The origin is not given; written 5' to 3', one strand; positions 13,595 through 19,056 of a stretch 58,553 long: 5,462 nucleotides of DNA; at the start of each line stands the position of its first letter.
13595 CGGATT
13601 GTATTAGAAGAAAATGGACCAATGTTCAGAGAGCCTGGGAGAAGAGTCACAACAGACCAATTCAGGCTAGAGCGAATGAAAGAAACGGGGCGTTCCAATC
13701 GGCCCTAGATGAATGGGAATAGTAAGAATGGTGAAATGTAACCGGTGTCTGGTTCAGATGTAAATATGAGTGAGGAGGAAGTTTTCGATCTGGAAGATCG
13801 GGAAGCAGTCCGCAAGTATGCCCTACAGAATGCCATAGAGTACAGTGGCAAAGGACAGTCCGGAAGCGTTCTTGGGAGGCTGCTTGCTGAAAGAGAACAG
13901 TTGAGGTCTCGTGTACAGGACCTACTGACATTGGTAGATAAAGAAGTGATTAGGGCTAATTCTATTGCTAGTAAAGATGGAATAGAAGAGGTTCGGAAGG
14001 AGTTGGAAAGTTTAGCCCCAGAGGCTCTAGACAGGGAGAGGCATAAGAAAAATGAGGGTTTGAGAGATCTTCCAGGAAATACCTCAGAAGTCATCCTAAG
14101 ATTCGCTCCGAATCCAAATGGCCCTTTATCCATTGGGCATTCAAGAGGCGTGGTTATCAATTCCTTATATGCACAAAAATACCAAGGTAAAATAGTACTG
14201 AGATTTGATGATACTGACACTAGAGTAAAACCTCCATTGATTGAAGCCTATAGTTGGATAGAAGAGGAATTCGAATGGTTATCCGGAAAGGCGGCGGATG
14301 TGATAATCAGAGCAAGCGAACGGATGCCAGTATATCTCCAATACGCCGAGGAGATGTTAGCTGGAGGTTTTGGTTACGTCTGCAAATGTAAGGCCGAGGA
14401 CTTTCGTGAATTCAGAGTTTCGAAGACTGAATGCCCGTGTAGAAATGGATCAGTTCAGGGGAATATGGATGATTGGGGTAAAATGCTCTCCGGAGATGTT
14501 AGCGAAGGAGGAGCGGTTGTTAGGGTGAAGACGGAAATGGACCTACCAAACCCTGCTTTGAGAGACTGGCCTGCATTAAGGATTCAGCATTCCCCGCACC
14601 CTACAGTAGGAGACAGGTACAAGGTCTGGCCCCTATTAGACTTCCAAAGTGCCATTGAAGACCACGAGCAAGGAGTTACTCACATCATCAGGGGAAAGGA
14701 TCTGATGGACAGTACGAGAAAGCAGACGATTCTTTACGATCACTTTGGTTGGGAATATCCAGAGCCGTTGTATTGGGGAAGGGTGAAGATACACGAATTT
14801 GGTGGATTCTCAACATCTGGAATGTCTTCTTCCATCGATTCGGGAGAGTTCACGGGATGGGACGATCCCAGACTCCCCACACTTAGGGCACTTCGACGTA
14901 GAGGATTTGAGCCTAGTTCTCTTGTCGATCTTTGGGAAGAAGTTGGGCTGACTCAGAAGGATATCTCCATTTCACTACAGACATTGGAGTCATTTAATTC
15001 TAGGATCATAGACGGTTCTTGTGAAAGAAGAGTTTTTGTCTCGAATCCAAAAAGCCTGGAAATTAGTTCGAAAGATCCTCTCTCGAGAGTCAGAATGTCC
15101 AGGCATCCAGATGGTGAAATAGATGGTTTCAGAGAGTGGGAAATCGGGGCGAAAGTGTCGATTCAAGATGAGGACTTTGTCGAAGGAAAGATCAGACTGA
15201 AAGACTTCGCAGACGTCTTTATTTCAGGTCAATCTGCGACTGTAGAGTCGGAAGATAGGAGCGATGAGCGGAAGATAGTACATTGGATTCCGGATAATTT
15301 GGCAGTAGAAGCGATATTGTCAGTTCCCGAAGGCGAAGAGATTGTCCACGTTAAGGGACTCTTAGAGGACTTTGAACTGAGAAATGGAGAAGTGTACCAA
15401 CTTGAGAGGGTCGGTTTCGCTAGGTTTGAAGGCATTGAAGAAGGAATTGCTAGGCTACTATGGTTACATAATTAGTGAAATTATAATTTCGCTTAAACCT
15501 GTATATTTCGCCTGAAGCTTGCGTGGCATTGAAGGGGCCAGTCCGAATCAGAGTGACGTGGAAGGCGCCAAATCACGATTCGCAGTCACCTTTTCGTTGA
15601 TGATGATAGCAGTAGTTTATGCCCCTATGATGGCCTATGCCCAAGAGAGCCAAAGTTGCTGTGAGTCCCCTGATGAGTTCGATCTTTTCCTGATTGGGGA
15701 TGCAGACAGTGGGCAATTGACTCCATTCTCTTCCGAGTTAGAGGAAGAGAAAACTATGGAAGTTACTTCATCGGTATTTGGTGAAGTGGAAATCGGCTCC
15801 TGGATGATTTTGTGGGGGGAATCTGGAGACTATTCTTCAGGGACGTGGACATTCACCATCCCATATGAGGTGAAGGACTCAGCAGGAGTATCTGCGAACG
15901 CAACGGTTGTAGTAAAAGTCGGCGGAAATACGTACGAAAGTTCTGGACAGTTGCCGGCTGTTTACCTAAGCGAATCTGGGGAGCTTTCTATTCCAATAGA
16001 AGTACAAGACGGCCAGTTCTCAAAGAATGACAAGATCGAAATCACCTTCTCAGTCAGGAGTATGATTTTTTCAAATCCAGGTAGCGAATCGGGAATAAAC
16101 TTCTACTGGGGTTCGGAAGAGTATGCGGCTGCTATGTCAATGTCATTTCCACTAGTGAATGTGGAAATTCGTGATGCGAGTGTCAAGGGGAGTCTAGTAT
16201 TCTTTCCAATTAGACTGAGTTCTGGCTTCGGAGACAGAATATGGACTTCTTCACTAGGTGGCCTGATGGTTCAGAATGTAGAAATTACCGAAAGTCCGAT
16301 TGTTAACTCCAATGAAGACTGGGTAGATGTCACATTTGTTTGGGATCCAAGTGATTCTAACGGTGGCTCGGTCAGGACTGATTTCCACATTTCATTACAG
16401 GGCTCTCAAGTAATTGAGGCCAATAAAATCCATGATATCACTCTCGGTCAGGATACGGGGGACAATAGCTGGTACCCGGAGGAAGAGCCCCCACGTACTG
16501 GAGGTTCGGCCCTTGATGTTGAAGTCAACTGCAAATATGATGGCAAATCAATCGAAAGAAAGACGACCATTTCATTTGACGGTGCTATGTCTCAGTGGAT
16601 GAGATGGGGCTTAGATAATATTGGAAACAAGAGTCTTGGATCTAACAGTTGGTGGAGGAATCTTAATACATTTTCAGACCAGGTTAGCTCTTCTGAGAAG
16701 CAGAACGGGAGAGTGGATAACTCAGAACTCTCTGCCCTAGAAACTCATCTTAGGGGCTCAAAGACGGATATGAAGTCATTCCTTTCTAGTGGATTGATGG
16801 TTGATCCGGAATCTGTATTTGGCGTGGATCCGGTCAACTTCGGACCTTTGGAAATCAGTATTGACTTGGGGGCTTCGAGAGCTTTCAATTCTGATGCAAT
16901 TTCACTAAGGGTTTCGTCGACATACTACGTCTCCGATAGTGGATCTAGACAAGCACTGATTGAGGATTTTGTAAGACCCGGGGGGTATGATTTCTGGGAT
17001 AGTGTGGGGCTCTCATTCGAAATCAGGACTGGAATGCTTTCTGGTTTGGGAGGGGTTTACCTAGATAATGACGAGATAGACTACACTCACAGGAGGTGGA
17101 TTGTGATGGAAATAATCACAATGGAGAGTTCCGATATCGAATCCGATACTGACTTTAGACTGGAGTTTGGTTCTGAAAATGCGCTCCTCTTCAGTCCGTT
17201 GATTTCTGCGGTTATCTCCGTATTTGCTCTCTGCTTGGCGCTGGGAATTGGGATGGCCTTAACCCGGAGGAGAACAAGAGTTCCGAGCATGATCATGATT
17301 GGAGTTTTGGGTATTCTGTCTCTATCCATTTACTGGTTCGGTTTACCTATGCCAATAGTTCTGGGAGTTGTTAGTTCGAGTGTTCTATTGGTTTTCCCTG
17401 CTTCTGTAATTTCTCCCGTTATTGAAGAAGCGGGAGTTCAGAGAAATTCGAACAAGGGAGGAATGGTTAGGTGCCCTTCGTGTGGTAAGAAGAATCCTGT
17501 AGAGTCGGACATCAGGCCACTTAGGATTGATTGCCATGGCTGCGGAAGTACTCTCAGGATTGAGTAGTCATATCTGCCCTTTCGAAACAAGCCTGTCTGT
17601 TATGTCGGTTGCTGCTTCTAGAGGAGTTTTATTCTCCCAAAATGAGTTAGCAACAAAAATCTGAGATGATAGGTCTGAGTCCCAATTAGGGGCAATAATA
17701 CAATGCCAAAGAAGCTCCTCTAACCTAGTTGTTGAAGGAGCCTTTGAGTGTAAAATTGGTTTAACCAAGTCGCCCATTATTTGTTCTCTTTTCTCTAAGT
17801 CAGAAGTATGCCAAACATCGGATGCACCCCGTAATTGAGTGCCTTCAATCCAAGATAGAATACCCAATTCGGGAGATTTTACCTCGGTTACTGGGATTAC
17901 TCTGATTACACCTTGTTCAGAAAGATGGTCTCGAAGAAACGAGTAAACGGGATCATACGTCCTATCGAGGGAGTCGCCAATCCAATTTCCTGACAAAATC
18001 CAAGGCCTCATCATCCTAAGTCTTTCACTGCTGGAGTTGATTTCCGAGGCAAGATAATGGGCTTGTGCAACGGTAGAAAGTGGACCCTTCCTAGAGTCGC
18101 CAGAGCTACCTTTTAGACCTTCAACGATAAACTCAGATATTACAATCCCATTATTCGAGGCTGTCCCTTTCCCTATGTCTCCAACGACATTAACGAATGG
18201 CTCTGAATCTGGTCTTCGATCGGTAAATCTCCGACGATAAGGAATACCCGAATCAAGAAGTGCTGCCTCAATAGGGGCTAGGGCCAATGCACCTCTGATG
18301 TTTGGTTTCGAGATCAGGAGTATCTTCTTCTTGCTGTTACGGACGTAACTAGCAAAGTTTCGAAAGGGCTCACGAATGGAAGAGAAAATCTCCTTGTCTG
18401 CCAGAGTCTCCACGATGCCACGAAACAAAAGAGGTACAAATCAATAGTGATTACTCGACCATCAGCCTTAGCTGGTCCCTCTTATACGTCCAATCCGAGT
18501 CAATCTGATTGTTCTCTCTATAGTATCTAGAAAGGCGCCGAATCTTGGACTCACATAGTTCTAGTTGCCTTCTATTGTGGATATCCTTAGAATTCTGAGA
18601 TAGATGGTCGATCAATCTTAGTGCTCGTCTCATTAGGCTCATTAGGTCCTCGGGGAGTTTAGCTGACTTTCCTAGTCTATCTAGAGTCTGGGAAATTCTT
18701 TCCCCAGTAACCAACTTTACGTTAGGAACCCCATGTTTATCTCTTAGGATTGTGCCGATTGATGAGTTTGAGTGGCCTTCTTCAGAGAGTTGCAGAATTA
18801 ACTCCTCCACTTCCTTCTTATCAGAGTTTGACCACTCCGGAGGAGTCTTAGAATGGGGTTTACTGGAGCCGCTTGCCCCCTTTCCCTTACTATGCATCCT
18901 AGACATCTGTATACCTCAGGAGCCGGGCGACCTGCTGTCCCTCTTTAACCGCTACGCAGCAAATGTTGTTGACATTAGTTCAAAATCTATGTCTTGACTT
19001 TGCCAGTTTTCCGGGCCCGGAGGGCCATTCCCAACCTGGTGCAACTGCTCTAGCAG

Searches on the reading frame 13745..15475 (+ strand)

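Call 11: search_protein_families(library=pfam, proteins=[window:13745-15475:+], max_evalue=0.001)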
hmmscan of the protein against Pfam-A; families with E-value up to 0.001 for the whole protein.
window:13745-15475:+ (576 aa): 2 families
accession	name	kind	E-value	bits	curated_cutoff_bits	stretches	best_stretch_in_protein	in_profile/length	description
PF00749.27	tRNA-synt_1c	-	1.3e-60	205.4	23.4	1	116-420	2-310/314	tRNA synthetases class I (E and Q), catalytic domain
PF03950.23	tRNA-synt_1c_C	-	1.4e-05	25.6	23.9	1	426-495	1-75/91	tRNA synthetases class I (E and Q), anti-codon binding domain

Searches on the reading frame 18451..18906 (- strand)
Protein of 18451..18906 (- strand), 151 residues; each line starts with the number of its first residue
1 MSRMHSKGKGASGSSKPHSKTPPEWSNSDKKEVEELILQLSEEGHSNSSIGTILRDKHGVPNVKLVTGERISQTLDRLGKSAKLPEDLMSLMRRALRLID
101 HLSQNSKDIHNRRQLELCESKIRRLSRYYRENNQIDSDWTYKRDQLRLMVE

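Call 80: search_protein_families(library=pfam, proteins=[window:18451-18906:-], max_evalue=0.001)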
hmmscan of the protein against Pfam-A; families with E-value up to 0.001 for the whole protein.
window:18451-18906:- (151 aa): 2 families
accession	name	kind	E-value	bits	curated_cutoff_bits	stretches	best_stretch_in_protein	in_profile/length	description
PF08069.17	Ribosomal_S13_N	-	3.4e-24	85.1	25.4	1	1-60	1-60/60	Ribosomal S13/S15 N-terminal domain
PF00312.27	Ribosomal_S15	-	1.2e-13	51.5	31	1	82-148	16-80/81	Ribosomal protein S15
